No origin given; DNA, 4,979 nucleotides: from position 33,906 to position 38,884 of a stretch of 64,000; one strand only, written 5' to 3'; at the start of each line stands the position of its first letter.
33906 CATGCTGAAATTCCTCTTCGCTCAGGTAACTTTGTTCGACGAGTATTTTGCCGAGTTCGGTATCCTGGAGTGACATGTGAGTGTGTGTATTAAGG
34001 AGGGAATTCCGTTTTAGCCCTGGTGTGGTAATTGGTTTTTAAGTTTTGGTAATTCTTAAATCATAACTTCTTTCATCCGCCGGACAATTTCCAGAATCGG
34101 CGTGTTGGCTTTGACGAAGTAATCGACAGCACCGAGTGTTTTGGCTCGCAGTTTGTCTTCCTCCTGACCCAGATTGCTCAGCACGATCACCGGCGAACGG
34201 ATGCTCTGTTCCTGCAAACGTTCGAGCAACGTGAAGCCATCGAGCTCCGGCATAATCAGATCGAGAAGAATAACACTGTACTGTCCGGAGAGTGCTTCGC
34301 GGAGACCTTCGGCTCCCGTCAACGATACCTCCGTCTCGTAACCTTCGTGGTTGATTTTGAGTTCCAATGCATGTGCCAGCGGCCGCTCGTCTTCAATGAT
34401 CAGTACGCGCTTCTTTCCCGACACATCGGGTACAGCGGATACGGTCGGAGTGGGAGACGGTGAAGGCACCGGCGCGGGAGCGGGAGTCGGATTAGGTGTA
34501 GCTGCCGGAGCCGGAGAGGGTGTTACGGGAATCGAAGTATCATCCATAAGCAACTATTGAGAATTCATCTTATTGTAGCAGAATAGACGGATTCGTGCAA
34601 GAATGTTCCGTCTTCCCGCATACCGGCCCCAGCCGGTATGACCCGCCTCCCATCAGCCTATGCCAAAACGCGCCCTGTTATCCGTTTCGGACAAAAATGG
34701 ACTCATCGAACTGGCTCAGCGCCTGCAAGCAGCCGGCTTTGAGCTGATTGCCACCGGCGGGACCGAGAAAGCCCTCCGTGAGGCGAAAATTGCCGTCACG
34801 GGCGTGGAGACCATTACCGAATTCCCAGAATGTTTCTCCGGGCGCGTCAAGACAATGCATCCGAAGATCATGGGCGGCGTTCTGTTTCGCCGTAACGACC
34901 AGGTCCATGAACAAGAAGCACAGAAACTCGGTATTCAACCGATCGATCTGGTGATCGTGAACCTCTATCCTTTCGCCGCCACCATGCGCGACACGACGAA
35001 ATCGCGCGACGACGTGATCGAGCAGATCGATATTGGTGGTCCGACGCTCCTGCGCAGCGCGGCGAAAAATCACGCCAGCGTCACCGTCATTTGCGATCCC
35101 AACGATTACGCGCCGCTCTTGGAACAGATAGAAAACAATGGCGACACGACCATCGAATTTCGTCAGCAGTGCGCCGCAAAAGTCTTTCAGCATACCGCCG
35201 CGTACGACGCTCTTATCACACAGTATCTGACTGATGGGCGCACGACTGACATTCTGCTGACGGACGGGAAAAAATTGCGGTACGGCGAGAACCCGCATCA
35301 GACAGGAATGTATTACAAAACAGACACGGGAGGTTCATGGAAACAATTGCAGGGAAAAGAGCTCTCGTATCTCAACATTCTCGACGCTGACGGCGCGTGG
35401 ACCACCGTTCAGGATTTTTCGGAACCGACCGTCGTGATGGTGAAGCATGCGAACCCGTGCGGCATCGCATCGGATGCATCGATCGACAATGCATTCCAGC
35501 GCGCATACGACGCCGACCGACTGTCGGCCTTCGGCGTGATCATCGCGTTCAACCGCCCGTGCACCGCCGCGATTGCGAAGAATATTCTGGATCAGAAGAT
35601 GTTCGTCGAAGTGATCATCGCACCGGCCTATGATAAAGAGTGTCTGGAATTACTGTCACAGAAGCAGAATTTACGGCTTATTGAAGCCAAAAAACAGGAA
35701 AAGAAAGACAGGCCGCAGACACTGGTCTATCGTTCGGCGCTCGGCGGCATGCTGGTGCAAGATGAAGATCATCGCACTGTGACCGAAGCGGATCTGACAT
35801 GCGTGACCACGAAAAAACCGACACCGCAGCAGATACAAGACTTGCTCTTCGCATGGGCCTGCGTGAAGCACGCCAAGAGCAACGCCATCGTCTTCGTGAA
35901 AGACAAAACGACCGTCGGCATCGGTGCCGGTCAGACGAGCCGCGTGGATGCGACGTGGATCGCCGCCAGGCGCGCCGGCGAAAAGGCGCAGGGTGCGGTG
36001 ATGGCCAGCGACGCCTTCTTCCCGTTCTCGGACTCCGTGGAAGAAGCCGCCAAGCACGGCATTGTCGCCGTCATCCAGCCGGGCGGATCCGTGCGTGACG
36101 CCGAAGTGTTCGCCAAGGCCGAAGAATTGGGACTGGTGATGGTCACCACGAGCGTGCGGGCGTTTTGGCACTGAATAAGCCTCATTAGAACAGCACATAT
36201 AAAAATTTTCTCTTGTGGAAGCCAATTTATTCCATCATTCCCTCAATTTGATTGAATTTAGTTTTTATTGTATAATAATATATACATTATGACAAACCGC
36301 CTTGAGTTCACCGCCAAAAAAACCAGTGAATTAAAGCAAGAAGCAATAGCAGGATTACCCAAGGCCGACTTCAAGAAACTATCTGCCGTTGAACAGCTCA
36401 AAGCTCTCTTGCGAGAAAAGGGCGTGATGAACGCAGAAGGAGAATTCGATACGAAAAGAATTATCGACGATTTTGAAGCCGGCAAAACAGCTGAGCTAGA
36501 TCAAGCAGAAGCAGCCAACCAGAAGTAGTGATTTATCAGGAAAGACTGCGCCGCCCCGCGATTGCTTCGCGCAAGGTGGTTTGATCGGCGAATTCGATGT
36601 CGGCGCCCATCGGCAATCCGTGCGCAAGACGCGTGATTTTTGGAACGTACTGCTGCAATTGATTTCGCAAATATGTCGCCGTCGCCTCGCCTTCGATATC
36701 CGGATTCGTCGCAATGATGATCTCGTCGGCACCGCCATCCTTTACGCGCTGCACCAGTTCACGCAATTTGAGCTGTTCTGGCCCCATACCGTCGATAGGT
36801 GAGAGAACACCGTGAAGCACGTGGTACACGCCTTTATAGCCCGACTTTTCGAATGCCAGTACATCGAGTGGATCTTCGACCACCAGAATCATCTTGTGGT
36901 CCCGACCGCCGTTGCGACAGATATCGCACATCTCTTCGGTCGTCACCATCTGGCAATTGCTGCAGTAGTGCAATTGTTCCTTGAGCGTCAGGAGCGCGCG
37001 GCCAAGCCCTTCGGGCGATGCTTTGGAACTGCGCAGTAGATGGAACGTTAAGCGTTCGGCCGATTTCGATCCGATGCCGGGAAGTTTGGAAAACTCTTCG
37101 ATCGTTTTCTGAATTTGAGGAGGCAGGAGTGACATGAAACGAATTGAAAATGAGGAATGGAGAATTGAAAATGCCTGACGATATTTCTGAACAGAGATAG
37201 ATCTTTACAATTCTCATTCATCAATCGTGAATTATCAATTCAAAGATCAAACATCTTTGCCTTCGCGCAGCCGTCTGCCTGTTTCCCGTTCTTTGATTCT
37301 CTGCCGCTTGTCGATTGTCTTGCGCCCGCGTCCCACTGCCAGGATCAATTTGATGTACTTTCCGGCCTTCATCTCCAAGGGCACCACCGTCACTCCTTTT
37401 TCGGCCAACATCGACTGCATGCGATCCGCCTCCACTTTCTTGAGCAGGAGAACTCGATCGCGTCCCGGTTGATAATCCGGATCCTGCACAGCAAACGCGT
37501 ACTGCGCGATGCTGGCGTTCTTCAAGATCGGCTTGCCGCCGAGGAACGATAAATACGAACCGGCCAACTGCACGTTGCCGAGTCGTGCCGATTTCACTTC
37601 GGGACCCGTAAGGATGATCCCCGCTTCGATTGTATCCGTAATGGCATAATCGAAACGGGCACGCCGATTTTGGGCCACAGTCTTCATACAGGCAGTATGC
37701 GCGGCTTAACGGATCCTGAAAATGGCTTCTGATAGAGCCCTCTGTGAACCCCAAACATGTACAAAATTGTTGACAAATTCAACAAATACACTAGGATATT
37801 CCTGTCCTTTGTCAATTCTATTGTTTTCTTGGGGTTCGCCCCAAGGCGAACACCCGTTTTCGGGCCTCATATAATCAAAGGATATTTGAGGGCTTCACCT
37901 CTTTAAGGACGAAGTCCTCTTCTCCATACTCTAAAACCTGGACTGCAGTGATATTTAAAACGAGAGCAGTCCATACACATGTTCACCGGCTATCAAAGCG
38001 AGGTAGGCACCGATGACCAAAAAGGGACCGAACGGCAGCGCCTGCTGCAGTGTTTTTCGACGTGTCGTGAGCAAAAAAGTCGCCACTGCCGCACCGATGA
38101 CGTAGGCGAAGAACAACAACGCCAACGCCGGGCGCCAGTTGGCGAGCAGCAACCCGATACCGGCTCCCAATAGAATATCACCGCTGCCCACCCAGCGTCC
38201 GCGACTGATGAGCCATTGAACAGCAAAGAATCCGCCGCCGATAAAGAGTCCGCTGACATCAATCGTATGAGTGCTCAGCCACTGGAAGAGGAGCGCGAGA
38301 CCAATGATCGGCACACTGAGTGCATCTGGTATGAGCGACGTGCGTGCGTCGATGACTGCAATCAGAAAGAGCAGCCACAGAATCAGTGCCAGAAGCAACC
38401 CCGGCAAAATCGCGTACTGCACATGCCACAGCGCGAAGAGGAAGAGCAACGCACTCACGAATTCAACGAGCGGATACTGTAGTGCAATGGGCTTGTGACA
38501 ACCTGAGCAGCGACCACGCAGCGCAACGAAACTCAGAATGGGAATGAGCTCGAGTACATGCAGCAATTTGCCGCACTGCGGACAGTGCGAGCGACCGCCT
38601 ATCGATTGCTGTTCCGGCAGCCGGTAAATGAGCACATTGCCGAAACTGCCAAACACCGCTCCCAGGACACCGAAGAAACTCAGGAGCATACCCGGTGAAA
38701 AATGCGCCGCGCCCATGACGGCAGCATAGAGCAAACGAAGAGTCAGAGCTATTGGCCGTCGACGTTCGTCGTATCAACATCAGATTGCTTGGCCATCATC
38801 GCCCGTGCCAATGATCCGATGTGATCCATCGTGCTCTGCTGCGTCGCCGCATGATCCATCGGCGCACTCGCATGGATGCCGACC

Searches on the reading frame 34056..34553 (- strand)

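Call 34: search_protein_families(library=pfam, proteins=[window:34056-34553:-], max_evalue=0.001)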
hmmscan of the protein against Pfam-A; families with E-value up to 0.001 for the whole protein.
window:34056-34553:- (165 aa): 1 family
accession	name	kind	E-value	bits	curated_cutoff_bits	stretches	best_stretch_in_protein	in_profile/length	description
PF00072.30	Response_reg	-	7.9e-20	71.5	30.2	1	50-150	1-101/111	Response regulator receiver domain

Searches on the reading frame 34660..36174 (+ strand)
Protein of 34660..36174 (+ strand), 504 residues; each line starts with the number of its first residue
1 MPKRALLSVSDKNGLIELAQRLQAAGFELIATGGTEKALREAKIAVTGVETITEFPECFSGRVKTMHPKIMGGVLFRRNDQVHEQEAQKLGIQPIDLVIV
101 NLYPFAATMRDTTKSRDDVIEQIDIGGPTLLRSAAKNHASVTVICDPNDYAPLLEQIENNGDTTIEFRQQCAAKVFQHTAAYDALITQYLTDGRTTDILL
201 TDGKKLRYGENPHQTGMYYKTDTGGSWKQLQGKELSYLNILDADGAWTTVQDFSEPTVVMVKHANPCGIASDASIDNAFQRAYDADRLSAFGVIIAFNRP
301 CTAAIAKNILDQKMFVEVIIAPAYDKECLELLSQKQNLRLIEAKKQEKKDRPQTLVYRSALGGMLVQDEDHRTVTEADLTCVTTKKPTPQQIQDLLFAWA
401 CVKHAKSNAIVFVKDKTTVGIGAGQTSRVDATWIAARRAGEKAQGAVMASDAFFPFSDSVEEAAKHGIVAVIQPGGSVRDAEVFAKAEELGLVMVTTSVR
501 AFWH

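Call 34: search_protein_families(library=pfam, proteins=[window:34660-36174:+], max_evalue=0.001)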
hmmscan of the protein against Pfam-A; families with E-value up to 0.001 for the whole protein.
window:34660-36174:+ (504 aa): 2 families
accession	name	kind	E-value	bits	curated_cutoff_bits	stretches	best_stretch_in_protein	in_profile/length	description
PF01808.24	AICARFT_IMPCHas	-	5.9e-117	391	25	1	134-437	1-310/311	AICARFT/IMPCHase bienzyme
PF02142.27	MGS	-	1.4e-21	76.8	24.1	1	14-129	1-94/94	MGS-like domain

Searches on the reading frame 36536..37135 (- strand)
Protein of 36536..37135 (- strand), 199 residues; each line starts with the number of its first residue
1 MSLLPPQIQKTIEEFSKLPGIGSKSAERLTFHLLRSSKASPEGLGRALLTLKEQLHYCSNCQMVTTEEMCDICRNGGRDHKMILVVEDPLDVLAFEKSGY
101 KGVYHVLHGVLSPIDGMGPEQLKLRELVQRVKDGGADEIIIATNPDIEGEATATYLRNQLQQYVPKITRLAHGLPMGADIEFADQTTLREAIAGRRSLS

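Call 34: search_protein_families(library=pfam, proteins=[window:36536-37135:-], max_evalue=0.001)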
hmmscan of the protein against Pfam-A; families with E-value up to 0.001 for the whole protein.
window:36536-37135:- (199 aa): 6 families
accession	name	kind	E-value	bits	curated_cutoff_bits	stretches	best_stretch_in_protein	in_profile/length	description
PF13662.12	Toprim_4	-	9.1e-25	87.1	25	1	82-171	2-85/85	Toprim domain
PF01751.28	Toprim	-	2.9e-13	50.3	23.1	1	83-167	2-88/96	Toprim domain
PF21176.3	RecR_HhH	-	2.1e-12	47.1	27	1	8-49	1-42/45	RecR, helix-hairpin-helix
PF21175.2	RecR_C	-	1.3e-08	34.5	22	1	173-196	1-24/24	RecR, C-terminal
PF02132.21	RecR_ZnF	-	3.2e-06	27.2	22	1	55-75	1-21/21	RecR, Cys4-zinc finger domain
PF00633.29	HHH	-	0.00014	21.9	24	1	8-28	6-26/30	Helix-hairpin-helix motif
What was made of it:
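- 36536..37135 (-): RecR, a component of the RecFOR homologous recombination pathway that could carry out conversion. Pfam RecR domains (call 34).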

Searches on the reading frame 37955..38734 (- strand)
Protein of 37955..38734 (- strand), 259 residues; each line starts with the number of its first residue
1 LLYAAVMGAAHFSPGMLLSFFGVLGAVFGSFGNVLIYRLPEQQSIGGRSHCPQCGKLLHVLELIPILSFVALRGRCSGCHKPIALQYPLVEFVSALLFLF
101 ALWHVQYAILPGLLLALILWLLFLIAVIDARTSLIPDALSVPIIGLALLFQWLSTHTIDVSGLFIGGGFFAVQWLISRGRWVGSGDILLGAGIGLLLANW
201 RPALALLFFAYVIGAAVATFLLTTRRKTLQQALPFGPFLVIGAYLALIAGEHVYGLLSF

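Call 36: search_protein_families(library=pfam, proteins=[window:37955-38734:-], max_evalue=0.001)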
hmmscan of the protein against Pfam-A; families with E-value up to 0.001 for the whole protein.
window:37955-38734:- (259 aa): 2 families
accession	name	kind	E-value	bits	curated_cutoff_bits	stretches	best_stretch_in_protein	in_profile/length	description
PF06750.18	A24_N_bact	-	9.6e-31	106.1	23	1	23-104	1-83/84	Bacterial Peptidase A24 N-terminal domain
PF01478.23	Peptidase_A24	-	1.1e-10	42.3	26.5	1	117-218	2-103/104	Type IV leader peptidase family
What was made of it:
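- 37955..38734 (-): Prepilin peptidase (PilD, Peptidase_A24). Pfam (call 36).
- On Type IV pilin (class III signal peptide protein): PilD-like Peptidase_A24 at 37955-38734 (call 36).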
